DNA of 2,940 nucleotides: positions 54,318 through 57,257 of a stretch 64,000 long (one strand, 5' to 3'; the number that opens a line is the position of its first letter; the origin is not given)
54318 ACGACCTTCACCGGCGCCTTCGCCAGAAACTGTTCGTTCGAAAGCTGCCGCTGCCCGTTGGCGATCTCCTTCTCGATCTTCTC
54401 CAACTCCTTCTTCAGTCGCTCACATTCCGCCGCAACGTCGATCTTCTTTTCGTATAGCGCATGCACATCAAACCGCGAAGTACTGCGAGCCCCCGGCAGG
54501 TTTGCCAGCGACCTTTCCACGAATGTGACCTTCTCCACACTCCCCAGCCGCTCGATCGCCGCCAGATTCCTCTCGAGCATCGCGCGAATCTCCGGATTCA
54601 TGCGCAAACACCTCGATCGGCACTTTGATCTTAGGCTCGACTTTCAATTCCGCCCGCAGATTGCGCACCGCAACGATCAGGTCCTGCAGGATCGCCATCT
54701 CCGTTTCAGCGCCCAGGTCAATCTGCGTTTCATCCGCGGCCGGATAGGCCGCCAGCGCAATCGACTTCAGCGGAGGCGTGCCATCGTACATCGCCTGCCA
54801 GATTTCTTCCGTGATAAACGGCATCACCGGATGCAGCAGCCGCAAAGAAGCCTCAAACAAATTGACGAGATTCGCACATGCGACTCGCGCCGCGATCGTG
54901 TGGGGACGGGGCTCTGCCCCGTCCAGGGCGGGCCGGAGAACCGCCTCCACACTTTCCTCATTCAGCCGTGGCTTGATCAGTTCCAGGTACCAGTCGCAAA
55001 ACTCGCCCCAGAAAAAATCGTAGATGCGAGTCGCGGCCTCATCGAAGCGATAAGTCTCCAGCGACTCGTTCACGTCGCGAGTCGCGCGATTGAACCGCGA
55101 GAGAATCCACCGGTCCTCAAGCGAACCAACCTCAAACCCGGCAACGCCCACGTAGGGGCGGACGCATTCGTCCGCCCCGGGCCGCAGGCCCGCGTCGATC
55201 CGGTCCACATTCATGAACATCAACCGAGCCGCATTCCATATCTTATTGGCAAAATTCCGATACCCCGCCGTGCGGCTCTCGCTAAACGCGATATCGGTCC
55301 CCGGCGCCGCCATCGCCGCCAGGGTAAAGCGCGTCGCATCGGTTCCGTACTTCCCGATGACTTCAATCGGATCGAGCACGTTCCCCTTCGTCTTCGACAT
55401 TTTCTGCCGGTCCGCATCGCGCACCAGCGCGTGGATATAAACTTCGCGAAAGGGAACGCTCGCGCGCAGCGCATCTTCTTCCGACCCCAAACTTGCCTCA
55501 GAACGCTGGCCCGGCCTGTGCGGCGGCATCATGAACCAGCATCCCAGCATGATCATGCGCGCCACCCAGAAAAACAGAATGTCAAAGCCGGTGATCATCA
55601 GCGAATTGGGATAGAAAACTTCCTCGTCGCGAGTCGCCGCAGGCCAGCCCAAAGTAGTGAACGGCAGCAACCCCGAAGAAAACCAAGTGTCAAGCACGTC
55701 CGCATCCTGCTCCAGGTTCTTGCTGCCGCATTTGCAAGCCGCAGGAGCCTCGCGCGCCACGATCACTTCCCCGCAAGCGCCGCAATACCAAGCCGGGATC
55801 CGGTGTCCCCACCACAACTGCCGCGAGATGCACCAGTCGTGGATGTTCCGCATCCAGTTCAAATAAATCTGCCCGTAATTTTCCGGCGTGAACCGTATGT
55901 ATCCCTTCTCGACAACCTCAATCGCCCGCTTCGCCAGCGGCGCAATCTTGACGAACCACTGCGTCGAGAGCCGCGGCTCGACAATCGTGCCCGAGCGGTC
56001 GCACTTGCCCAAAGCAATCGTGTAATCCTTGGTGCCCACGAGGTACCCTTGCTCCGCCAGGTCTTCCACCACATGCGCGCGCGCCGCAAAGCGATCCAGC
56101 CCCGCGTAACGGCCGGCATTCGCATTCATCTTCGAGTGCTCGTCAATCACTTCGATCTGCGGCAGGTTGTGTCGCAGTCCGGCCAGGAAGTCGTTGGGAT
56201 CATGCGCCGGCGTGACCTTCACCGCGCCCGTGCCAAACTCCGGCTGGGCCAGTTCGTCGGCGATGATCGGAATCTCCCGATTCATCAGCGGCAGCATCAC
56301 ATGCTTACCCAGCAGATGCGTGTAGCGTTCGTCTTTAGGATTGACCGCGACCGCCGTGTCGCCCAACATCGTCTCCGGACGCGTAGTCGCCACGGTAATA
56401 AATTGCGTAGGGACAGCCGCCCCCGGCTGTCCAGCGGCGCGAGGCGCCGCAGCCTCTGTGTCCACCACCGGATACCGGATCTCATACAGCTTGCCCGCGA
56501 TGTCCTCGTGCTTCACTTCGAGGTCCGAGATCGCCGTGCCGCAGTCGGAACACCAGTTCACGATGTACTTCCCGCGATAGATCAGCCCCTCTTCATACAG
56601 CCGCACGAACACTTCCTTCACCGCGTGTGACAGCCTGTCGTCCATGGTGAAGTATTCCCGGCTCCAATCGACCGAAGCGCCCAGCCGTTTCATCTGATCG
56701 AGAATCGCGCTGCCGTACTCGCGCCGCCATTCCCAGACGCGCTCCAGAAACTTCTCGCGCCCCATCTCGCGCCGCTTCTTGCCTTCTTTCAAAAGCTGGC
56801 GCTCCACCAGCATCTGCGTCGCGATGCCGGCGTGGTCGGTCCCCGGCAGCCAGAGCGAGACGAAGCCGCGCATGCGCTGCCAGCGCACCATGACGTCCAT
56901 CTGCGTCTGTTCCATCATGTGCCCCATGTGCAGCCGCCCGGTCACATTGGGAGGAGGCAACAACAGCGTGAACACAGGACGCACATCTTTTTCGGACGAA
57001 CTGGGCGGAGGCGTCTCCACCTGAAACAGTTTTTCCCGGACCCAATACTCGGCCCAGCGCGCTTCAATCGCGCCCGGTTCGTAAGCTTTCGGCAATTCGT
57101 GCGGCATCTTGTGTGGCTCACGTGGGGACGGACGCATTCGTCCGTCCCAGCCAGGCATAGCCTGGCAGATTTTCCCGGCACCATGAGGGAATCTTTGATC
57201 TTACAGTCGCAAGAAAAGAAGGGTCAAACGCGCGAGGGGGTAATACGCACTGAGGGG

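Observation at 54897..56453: Three GC-rich palindromic elements sit inside the valS reading frame without breaking it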

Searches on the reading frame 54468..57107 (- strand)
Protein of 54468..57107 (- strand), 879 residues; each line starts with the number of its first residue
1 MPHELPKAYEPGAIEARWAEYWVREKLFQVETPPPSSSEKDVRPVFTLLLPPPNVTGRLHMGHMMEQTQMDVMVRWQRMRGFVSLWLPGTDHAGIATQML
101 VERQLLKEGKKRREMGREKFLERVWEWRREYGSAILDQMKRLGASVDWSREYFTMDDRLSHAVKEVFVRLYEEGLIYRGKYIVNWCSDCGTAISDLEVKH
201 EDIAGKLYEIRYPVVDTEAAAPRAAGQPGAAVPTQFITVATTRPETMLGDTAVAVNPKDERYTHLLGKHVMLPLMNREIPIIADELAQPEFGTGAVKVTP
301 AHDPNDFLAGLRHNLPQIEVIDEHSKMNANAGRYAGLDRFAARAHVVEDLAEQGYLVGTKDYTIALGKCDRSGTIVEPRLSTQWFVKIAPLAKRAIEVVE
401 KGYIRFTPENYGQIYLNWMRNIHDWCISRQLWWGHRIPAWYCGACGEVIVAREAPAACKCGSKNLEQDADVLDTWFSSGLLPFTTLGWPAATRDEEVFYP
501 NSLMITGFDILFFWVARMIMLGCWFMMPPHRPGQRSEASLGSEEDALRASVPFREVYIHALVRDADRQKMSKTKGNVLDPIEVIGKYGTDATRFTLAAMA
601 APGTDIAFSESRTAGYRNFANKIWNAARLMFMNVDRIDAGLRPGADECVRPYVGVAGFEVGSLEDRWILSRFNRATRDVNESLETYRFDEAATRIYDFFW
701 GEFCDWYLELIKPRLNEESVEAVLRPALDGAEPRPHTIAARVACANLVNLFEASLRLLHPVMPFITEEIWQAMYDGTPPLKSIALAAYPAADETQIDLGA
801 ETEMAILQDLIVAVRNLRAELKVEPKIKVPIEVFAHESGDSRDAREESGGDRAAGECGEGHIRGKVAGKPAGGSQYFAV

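Call 6: search_solved_structures(query=window:54468-57107:-, show_alignments=2, max_evalue=1e-20)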
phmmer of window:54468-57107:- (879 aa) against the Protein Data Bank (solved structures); distinct sequences matched with E-value up to 1e-20: 37.
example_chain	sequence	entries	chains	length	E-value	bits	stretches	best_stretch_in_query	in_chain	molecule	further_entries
1gax_A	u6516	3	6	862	4.2e-206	689.9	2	4-526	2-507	VALYL-TRNA SYNTHETASE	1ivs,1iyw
1ile_A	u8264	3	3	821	2.6e-55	190.9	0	455-819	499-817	ISOLEUCYL-TRNA SYNTHETASE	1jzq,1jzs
8c9d_A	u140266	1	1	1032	2.7e-46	161.1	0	549-830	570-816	Isoleucine--tRNA ligase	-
8c8v_A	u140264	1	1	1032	4.7e-46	160.3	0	549-830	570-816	Isoleucine--tRNA ligase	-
8c8u_A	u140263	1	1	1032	4.7e-46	160.3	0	549-830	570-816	Isoleucine--tRNA ligase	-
1ffy_A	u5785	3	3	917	1e-45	159.2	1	271-728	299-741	ISOLEUCYL-TRNA SYNTHETASE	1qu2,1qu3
8c9e_A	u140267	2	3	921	8.9e-45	156.1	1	269-724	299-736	Isoleucine--tRNA ligase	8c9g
8c8w_A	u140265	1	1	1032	1.6e-43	151.9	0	549-830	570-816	Isoleucine--tRNA ligase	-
9w01_B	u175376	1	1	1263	1.6e-43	151.9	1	276-819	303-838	Isoleucine--tRNA ligase, cytoplasmic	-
8c9f_A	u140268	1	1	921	2.9e-42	147.8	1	269-724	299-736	Isoleucine--tRNA ligase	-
6ldk_A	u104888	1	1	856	2.7e-39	137.9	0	285-449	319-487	Isoleucine--tRNA ligase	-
9wqs_A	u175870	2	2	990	3.3e-38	134.4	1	280-836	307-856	Isoleucine--tRNA ligase, cytoplasmic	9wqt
7d5c_A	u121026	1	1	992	3.3e-38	134.3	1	280-836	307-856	Isoleucine--tRNA ligase, cytoplasmic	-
8wnd_A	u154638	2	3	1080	5.5e-38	133.6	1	280-836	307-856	isoleucine--tRNA ligase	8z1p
1wka_A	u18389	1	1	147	1.2e-33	119.3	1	236-363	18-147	Valyl-tRNA synthetase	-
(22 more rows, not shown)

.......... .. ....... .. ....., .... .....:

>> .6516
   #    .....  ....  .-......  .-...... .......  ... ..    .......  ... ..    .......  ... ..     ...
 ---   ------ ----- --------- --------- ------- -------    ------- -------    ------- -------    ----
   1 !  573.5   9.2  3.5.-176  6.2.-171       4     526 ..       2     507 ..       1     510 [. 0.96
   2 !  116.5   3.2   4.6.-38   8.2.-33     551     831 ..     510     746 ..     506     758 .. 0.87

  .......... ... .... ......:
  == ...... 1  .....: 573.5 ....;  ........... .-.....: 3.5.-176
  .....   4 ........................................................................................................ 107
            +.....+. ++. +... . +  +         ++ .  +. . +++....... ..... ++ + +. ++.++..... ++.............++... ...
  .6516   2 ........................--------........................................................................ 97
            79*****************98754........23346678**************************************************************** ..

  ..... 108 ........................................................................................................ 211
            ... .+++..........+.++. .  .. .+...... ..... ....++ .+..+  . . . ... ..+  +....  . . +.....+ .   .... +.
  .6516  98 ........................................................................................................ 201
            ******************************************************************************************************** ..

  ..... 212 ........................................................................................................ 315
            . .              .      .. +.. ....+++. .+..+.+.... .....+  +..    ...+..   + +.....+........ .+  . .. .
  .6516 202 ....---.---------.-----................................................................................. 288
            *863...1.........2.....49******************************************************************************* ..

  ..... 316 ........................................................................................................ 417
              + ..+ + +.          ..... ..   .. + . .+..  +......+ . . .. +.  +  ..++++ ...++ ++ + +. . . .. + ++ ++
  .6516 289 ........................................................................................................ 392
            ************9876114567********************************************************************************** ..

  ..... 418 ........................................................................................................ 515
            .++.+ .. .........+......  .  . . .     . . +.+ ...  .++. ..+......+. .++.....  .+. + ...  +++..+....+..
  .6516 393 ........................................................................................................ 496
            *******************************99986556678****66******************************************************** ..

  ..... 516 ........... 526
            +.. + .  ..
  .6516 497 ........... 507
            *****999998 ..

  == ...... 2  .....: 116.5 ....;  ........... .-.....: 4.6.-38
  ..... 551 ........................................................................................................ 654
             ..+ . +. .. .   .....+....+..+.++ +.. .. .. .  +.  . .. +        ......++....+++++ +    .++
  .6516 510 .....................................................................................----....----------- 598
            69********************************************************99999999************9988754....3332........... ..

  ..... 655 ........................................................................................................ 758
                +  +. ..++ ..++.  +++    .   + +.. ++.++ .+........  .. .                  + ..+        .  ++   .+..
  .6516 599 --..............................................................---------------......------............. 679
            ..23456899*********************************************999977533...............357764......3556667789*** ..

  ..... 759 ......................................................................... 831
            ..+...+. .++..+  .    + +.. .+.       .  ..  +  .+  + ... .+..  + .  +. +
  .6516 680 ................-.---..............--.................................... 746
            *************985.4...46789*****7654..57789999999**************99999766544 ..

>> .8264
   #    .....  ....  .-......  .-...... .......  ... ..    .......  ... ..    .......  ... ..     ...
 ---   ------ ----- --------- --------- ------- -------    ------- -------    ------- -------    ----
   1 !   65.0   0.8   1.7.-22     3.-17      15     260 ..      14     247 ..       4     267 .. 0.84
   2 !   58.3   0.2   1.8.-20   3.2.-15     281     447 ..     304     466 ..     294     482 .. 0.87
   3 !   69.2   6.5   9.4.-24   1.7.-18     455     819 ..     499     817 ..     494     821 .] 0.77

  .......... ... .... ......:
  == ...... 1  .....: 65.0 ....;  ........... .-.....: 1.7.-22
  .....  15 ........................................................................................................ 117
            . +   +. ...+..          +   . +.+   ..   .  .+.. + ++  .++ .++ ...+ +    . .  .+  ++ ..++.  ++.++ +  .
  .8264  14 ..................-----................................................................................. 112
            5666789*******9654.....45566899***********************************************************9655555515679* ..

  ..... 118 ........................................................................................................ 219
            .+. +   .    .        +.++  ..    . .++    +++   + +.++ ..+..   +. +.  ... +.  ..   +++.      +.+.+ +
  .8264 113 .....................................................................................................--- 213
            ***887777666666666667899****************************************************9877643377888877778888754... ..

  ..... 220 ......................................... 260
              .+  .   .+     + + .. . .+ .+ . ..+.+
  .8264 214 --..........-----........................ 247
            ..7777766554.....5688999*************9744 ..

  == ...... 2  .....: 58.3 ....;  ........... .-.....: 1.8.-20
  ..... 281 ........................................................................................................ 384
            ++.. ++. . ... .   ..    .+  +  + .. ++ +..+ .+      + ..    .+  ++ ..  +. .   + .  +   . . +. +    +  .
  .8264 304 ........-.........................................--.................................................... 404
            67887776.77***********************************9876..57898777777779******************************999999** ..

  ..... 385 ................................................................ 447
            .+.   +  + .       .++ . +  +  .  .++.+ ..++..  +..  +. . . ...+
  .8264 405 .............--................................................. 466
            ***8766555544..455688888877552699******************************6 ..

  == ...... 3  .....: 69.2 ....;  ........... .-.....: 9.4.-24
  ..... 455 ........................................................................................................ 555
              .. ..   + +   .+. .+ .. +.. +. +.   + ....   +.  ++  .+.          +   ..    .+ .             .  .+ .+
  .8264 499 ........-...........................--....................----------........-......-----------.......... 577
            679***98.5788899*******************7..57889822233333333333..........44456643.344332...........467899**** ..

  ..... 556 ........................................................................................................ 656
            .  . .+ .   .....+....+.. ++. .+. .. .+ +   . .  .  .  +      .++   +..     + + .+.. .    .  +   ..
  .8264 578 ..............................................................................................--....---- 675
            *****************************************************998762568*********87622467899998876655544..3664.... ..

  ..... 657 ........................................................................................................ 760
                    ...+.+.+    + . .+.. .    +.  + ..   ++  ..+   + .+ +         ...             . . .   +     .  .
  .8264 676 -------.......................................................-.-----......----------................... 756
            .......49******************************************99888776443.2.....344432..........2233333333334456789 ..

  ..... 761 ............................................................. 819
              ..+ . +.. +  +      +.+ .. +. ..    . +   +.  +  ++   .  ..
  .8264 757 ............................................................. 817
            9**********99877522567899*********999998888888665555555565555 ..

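Call 7: find_homologous_proteins(query=window:54468-57107:-, max_evalue=1e-50)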
Query window:54468-57107:- (879 aa): 8000 proteins with E <= 1e-50 among 8000 candidates; the best 120 are listed.
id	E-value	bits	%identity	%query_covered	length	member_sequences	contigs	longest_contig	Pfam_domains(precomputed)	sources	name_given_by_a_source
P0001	0.0e+0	1827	89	99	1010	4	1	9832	PF09334.18,PF08264.20,PF13603.13,PF00133.29,PF10458.15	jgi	jgi:valyl-tRNA synthetase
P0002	0.0e+0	1796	91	95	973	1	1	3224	PF09334.18,PF08264.20,PF13603.13,PF00133.29,PF10458.15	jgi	jgi:valyl-tRNA synthetase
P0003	0.0e+0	1742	90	95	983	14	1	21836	PF09334.18,PF08264.20,PF13603.13,PF00133.29,PF10458.15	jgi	jgi:valyl-tRNA synthetase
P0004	0.0e+0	1702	87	95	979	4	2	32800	PF09334.18,PF08264.20,PF13603.13,PF00133.29,PF10458.15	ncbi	-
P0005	0.0e+0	1697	87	95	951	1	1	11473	PF09334.18,PF08264.20,PF13603.13,PF00133.29,PF10458.15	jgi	jgi:valyl-tRNA synthetase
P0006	0.0e+0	1691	88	95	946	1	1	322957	PF09334.18,PF08264.20,PF13603.13,PF00133.29,PF10458.15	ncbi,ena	-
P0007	0.0e+0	1684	86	95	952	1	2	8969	PF09334.18,PF08264.20,PF13603.13,PF00133.29,PF10458.15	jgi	-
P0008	0.0e+0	1681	86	95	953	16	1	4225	PF09334.18,PF08264.20,PF13603.13,PF00133.29,PF10458.15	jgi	jgi:valyl-tRNA synthetase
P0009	0.0e+0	1678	88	95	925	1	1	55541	PF09334.18,PF08264.20,PF13603.13,PF00133.29,PF10458.15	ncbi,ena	-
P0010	0.0e+0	1671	87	95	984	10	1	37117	PF09334.18,PF08264.20,PF13603.13,PF00133.29,PF10458.15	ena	-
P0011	0.0e+0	1668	86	95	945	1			PF09334.18,PF08264.20,PF13603.13,PF00133.29,PF10458.15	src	-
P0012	0.0e+0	1667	86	95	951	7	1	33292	PF09334.18,PF08264.20,PF13603.13,PF00133.29,PF10458.15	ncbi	-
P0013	0.0e+0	1665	86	95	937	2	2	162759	PF09334.18,PF08264.20,PF13603.13,PF00133.29,PF10458.15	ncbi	-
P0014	0.0e+0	1664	86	95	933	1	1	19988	PF09334.18,PF08264.20,PF13603.13,PF00133.29,PF10458.15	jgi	jgi:valyl-tRNA synthetase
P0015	0.0e+0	1664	85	95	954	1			PF09334.18,PF08264.20,PF13603.13,PF00133.29,PF10458.15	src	-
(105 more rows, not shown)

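Call 51: predict_structure(alignment_id=A1)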
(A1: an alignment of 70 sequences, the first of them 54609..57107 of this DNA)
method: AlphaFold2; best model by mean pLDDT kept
length: 833 residues; sequences in the alignment: 70
mean_pLDDT: 42.1   pTM: 0.36
mean pLDDT of the five models: 42.1, 39.4, 38.7, 36.6, 34.3
residues with pLDDT >= 90: 0; 70-90: 86; 50-70: 153; < 50: 594
segments of 3 or more residues with pLDDT < 50: 1-99, 127-209, 218-233, 240-252, 273-275, 285-331, 333-344, 350-439, 450-453, 469-620, 632-636, 643-657, 719-735, 760-788, 830-833
pLDDT, mean of each block of 10 residues (from residue 1): 27 37 36 39 28 23 26 33 33 42 59 57 50 33 26 28 32 28 27 27 38 58 38 53 40 56 70 53 47 28 33 32 29 43 47 37 22 23 27 36 28 21 22 32 64 62 68 27 24 32 27 39 38 33 35 26 27 28 33 27 24 36 55 49 42 45 79 81 63 68 71 64 39 54 68 60 34 31 39 80 82 72 57 45
secondary structure, 60 per line:
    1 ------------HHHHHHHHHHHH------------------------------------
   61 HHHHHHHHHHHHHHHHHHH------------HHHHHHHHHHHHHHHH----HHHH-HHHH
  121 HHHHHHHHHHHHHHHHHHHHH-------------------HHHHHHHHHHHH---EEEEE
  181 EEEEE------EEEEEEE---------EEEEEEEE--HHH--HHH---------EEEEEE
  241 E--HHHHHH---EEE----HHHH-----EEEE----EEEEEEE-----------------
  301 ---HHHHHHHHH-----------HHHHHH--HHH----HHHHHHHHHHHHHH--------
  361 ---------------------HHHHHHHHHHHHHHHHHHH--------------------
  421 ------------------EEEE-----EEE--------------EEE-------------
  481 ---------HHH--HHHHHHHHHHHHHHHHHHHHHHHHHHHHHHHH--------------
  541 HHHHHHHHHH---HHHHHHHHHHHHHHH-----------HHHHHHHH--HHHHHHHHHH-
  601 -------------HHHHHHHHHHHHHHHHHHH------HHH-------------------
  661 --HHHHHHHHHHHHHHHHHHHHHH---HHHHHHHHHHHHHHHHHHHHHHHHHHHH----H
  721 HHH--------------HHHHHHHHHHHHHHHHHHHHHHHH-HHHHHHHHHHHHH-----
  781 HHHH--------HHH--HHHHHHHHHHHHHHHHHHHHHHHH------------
elements in order (helices of 4 or more, strands of 3 or more residues): H13-24 H61-79 H92-107 H112-115 H117-141 H161-172 E176-185 E192-198 E208-215 E235-241 H244-249 E253-255 H260-263 E269-272 E277-283 H304-312 H324-329 H339-352 H382-400 E439-442 E448-450 E465-467 H495-526 H541-550 H554-568 H580-587 H590-599 H614-632 H663-684 H688-715 H720-723 H738-761 H763-775 H781-784 H798-821
